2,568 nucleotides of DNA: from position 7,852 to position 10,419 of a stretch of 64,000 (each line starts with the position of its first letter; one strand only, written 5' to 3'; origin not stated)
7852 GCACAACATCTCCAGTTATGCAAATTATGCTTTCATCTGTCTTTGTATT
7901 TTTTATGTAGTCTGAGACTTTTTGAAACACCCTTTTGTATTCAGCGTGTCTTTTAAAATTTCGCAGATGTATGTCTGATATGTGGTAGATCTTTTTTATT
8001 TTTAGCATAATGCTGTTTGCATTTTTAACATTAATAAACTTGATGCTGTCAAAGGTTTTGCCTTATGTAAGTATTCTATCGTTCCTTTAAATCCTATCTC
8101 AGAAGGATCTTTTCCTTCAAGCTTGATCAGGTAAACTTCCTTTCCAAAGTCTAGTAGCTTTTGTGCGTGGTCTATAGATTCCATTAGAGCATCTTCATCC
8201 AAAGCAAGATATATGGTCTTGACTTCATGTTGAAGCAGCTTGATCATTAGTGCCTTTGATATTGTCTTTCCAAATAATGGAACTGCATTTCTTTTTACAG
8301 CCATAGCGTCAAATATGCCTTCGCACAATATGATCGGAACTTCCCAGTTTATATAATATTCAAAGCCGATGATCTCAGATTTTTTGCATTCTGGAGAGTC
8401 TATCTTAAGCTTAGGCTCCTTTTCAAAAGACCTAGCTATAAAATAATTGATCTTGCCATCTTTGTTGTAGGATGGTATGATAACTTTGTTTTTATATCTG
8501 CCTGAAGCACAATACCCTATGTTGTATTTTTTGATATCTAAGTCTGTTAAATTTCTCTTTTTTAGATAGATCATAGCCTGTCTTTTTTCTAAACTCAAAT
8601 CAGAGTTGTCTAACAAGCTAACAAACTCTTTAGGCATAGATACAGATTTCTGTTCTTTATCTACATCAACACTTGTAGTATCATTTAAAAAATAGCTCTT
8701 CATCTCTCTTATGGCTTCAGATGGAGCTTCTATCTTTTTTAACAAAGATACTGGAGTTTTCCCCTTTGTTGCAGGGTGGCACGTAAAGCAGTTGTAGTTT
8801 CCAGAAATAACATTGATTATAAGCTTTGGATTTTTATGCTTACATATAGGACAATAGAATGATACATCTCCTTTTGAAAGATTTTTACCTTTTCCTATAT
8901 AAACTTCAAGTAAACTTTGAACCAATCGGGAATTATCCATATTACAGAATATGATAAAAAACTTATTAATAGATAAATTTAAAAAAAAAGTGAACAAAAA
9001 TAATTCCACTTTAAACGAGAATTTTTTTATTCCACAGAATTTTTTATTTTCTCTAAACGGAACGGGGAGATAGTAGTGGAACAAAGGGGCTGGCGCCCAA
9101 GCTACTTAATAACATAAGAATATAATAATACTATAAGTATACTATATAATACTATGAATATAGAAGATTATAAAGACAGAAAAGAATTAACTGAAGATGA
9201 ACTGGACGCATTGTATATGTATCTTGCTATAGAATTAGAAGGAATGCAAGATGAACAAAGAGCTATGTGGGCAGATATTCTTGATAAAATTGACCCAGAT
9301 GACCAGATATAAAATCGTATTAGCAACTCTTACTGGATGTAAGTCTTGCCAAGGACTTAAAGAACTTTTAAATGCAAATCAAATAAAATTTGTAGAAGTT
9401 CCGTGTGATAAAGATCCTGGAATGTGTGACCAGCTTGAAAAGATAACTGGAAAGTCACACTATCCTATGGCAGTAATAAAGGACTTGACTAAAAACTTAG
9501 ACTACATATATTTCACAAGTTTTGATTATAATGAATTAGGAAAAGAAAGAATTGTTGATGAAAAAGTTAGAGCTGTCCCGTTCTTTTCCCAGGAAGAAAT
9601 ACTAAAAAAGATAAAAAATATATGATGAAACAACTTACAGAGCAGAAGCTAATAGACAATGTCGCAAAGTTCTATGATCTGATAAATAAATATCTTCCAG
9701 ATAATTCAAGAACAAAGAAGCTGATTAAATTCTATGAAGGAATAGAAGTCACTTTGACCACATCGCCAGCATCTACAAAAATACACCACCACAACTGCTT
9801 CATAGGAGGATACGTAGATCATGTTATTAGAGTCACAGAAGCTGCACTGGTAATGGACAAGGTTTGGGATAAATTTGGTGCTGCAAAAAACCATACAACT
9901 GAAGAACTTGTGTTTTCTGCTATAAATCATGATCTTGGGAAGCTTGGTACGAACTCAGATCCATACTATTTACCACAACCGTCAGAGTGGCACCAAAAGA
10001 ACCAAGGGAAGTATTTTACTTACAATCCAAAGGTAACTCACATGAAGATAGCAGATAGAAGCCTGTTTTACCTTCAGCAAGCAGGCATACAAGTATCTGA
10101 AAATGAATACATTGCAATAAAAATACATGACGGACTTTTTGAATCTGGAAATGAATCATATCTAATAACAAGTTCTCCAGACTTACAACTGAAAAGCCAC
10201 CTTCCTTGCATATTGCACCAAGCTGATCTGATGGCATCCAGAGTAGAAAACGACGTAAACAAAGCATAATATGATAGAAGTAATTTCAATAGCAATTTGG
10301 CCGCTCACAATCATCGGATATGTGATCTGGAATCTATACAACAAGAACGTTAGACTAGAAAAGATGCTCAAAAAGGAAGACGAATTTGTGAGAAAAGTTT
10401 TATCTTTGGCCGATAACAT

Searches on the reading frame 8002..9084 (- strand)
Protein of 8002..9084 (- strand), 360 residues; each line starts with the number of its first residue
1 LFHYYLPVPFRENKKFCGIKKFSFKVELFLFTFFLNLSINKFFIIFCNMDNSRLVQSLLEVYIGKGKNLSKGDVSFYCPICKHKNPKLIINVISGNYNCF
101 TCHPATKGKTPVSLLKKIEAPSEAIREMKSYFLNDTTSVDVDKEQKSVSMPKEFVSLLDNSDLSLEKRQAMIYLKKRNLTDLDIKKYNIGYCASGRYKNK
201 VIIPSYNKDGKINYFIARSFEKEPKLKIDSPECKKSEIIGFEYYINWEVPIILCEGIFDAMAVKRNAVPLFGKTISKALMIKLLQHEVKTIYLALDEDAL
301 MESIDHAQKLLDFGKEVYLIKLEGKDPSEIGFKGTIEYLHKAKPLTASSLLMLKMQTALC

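Call 16: search_protein_families(library=phrogs, proteins=[window:8002-9084:-], max_evalue=0.00001)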
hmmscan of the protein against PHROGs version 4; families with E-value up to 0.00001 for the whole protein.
window:8002-9084:- (360 aa): 3 families
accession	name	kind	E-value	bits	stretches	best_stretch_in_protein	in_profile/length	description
phrog_47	-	DNA, RNA and nucleotide metabolism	2.9e-45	156.2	1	45-355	15-346/947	DNA primase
phrog_6444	-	DNA, RNA and nucleotide metabolism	7.8e-11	42.5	0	66-197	26-166/577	DNA primase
phrog_239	-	DNA, RNA and nucleotide metabolism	8.5e-07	29.3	1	65-333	32-298/801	DNA primase/helicase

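Call 51: search_dna_similar(query=window:8002-9084:-, collection=phages, mode=protein, max_rows=15)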
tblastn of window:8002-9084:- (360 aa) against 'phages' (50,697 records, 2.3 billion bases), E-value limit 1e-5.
Records with a match: 708; places in all: 708; records where one place covers at least 80% of the query: 483.
Best place of each record, by identity: <60% 708.
By first word of the organism name: Staphylococcus 341; Bacillus 177; Enterococcus 67; Listeria 53; Lactobacillus 24; Phage 8; Rhizobium 7; Flavobacterium 4; Brochothrix 4; Escherichia 4; and 14 more.
By host as written in the record: Staphylococcus aureus 112; - 61; Listeria monocytogenes 41; Staphylococcus sp. 25; Bacillus cereus 23; Staphylococcus carnosus TM300 22; Bacillus subtilis 21; Enterococcus faecalis 18; and 186 more.
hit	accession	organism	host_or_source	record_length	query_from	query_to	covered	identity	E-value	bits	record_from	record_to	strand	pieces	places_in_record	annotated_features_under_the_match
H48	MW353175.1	Flavobacterium phage vB_FspM_immuto_2-6A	Flavobacterium sp. LMO8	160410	33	355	90%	38.0%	2e-66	233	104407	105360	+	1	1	DNA primase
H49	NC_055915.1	Flavobacterium phage vB_FspM_immuto_2-6A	Flavobacterium sp. LMO8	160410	33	355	90%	38.0%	2e-66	233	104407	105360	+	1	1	DNA primase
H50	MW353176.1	Flavobacterium phage vB_FspM_immuto_3-5A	Flavobacterium sp. LMO8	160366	33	355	90%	38.0%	2e-66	232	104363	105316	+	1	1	DNA primase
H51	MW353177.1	Flavobacterium phage vB_FspM_immuto_13-6C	Flavobacterium sp. LMO8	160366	33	355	90%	38.0%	2e-66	232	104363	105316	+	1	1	DNA primase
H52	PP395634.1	Microcystis phage Mel-JY01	Microcystis elabens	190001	58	351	82%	36.4%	7e-48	179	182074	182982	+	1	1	DNA primase-like protein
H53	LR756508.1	uncultured phage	metagenomic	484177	51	355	85%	35.0%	9e-53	193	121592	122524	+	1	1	record has no annotation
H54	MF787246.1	Lactobacillus phage LpeD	Lactobacillus pentosus KLDS1.0413; ...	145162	55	353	83%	28.2%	4e-18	92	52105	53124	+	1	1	DNA primase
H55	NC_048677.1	Lactobacillus phage LpeD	Lactobacillus pentosus KLDS1.0413; ...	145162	55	353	83%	28.2%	4e-18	92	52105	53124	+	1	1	DNA primase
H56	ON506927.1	Enterococcus phage TJE1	Enterococcus faecium strain UCH1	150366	53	355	84%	27.2%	1e-11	72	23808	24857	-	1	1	deoxyuridine 5'-triphosphate DNA primase/helicase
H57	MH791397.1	Enterococcus phage EfsSzw-1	Enterococcus faecalis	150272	53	355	84%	27.2%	2e-11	72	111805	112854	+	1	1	putative primase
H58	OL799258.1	Enterococcus phage phiSHEF13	Enterococcus faecium E1071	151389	53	355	84%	27.2%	3e-11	71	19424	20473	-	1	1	DNA primase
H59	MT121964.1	Phage DP SC_6_H4_2017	bacteria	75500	78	359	78%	29.1%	6e-20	97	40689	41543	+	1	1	none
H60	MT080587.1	Staphylococcus phage vB_SauM_EW20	Staphylococcus carnosus TM300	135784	56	359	84%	26.8%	1e-14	81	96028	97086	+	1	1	record has no annotation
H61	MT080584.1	Staphylococcus phage vB_SauM_EW15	Staphylococcus carnosus TM300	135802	56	359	84%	26.8%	1e-14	81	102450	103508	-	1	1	record has no annotation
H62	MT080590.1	Staphylococcus phage vB_SauM_EW27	Staphylococcus carnosus TM300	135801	56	359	84%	26.8%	1e-14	81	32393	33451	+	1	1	record has no annotation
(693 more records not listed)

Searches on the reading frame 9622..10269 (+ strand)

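Call 50: search_protein_families(library=phrogs, proteins=[window:9622-10269:+], max_evalue=0.0001)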
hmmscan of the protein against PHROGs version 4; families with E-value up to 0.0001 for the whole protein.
window:9622-10269:+ (215 aa): 2 families
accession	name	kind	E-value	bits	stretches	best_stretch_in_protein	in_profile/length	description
phrog_5889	-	unknown function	2.3e-11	44.5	1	47-212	51-199/242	-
phrog_28876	-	other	2.1e-10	40.9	1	33-210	23-194/435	metal-dependent phosphohydrolase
